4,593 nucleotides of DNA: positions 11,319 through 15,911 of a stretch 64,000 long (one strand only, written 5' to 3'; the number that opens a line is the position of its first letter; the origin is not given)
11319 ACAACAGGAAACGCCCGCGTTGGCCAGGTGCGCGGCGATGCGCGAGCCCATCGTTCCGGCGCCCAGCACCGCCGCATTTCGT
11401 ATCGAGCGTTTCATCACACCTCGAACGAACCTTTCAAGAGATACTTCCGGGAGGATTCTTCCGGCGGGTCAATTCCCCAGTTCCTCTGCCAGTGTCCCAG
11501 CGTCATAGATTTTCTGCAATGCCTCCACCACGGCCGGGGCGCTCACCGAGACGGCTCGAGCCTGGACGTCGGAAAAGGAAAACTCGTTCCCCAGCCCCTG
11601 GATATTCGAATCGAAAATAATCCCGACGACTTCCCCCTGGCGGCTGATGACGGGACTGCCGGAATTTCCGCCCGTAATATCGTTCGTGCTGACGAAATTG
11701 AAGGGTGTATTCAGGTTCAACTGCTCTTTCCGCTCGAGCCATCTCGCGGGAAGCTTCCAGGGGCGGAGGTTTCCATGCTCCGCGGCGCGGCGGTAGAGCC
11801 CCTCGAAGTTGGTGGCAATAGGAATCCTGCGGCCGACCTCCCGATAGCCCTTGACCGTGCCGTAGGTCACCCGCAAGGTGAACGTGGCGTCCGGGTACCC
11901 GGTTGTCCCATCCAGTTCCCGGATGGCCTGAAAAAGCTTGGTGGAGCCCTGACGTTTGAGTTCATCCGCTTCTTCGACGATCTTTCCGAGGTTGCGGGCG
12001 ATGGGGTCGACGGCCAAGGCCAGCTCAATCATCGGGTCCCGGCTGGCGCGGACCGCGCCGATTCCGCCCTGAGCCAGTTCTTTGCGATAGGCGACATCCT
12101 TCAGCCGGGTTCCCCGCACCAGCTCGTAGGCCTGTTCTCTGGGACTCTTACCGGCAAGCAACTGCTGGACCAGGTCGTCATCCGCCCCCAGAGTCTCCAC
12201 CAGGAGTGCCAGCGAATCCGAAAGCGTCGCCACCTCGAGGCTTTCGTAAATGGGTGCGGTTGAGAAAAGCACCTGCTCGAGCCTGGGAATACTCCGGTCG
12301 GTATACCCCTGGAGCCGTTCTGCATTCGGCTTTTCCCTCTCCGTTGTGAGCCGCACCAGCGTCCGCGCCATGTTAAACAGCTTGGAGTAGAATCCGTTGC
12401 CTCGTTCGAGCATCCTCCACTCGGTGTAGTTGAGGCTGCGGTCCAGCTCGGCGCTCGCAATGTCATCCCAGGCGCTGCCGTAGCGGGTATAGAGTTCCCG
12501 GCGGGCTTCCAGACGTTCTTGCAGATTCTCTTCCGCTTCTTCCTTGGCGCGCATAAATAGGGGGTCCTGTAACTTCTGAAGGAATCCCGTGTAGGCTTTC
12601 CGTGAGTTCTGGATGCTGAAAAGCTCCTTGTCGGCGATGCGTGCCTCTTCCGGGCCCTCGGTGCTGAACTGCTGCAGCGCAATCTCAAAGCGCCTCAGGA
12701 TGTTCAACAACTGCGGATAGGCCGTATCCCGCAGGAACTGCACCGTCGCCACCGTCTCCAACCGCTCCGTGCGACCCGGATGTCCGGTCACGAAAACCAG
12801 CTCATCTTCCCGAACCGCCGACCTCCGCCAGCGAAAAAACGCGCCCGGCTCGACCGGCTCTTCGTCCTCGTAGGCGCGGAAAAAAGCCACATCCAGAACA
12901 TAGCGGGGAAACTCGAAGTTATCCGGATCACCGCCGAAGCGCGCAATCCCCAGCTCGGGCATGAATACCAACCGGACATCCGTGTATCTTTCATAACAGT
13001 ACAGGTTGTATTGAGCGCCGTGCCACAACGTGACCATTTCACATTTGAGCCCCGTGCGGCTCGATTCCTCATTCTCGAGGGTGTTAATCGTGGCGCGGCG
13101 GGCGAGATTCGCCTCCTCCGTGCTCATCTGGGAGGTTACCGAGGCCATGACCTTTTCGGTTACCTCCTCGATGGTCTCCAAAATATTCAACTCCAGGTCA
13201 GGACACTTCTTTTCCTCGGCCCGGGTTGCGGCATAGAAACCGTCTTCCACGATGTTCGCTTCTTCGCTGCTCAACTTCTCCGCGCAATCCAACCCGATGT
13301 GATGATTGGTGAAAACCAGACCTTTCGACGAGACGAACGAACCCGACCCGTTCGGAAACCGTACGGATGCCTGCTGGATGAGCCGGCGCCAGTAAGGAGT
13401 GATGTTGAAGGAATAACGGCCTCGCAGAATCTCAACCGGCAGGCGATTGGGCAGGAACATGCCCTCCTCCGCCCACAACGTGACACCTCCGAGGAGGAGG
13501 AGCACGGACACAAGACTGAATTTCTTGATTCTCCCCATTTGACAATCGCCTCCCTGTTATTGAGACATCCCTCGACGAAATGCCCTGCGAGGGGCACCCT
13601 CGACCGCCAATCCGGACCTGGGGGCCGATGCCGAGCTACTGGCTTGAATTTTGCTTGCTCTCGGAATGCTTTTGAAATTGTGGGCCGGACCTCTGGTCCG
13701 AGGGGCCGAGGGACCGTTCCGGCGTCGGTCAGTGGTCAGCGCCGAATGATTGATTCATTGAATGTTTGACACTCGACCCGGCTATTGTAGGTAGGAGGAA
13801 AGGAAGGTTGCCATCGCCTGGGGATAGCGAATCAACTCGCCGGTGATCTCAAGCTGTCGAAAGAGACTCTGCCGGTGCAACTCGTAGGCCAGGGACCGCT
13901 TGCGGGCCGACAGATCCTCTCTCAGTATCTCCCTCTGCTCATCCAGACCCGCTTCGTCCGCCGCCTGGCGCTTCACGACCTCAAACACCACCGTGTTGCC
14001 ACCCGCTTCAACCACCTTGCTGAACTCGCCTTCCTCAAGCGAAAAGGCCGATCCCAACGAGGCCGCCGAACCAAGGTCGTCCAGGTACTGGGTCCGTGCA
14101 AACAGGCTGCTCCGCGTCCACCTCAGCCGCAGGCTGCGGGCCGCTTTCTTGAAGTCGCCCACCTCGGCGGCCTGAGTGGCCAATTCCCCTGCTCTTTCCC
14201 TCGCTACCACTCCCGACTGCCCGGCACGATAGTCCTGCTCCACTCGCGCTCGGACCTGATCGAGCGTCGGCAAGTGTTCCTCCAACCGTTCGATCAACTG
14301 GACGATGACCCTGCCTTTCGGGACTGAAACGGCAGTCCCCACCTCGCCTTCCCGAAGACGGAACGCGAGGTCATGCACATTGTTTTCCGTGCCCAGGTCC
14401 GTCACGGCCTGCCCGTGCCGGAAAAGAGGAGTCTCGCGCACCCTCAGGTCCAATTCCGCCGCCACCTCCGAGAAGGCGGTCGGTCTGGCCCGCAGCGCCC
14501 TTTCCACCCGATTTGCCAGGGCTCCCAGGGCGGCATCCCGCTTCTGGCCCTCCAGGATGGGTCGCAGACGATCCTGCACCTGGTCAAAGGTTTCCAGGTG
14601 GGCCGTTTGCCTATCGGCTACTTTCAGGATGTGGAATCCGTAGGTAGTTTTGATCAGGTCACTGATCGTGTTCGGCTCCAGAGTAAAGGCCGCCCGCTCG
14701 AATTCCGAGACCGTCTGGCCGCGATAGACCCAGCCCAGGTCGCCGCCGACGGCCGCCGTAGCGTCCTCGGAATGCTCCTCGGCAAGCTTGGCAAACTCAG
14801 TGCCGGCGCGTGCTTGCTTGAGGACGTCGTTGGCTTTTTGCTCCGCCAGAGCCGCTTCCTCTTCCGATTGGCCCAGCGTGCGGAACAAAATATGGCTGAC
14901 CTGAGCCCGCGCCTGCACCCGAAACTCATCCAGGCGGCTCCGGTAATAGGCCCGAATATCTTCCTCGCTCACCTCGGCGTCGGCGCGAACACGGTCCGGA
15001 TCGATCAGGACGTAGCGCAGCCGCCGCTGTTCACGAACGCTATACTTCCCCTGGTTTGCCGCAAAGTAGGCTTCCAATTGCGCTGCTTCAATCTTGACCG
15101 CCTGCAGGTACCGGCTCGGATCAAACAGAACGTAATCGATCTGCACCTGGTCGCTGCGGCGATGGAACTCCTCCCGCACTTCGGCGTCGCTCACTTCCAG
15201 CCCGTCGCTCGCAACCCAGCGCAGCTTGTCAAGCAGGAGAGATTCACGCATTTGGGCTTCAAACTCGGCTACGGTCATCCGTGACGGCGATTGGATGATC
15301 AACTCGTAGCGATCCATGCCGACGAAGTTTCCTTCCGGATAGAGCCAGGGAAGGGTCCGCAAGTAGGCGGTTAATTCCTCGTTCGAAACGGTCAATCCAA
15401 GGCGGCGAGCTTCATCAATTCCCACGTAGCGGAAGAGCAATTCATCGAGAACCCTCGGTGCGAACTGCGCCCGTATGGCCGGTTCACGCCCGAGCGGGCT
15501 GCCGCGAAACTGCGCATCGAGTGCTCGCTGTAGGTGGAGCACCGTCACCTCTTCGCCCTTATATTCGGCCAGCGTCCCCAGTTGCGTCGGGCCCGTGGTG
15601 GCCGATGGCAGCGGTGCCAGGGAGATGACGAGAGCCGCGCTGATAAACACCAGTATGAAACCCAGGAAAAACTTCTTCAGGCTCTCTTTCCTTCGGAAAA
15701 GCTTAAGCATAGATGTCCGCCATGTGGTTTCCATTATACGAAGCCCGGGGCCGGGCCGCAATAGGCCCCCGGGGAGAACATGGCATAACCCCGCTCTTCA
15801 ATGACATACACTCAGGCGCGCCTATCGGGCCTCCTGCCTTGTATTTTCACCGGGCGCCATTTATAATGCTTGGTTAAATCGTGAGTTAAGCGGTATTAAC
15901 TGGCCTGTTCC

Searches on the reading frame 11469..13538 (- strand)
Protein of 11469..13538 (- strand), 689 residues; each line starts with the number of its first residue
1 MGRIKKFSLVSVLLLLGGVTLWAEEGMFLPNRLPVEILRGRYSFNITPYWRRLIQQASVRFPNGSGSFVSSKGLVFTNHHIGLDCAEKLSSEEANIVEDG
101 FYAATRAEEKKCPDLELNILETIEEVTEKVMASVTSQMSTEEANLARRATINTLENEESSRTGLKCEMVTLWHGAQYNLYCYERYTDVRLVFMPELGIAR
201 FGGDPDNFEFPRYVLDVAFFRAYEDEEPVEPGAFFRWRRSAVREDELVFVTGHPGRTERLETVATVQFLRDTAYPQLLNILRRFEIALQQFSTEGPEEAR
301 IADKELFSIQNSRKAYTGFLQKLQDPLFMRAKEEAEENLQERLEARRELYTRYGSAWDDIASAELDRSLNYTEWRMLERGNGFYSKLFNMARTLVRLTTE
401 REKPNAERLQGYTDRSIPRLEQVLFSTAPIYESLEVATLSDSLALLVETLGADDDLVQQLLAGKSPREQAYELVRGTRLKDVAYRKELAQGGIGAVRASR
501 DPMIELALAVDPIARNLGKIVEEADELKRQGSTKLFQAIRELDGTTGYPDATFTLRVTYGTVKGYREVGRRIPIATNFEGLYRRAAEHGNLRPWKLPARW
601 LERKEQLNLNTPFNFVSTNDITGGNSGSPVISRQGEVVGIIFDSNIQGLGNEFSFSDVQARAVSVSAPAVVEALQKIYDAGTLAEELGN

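Call 69: search_protein_families(library=pfam, proteins=[window:11469-13538:-], max_evalue=0.00001)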
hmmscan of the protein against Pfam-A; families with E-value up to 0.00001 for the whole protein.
window:11469-13538:- (689 aa): 2 families
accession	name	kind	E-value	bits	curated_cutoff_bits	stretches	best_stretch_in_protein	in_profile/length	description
PF10459.15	Peptidase_S46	-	1.8e-191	638.9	22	1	23-688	1-697/698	Peptidase S46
PF13365.12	Trypsin_2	-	2.6e-11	44.9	27.6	0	615-640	118-144/144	Trypsin-like peptidase domain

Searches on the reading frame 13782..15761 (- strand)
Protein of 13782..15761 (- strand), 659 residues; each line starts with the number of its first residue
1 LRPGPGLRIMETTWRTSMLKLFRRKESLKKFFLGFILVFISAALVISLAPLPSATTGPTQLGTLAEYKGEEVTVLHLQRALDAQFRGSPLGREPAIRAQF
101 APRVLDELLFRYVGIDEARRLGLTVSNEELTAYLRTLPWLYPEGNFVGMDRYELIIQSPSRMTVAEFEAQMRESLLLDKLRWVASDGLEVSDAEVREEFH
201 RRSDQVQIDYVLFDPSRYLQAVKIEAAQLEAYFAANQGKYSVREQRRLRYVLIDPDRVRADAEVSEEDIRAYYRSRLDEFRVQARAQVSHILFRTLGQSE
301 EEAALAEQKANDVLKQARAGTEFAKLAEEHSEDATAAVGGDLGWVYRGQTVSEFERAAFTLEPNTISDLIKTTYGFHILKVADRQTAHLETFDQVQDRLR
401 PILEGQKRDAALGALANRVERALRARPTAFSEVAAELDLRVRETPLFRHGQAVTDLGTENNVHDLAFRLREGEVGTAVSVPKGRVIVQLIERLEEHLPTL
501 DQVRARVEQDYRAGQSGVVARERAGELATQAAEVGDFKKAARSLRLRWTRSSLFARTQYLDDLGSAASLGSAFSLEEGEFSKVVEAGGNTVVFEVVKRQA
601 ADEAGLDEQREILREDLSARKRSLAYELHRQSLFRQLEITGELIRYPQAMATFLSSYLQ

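Call 69: search_protein_families(library=pfam, proteins=[window:13782-15761:-], max_evalue=0.00001)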
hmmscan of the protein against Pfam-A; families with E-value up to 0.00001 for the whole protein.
window:13782-15761:- (659 aa): 5 families
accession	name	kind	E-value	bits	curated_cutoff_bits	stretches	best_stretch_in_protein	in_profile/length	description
PF13145.12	Rotamase_2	-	5.4e-33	114.8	27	1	264-397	1-121/121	PPIC-type PPIASE domain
PF13616.12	Rotamase_3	-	5.8e-30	104.7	22.5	1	282-384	12-115/116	PPIC-type PPIASE domain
PF00639.27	Rotamase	-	4e-28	98.7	21.7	1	290-382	1-96/97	PPIC-type PPIASE domain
PF13624.11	SurA_N_3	-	8.1e-18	65.2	27.2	1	18-181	1-162/162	SurA-like N-terminal domain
PF13623.11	SurA_N_2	-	2.6e-08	34.3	28.5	0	31-139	10-124/145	SurA-like N-terminal domain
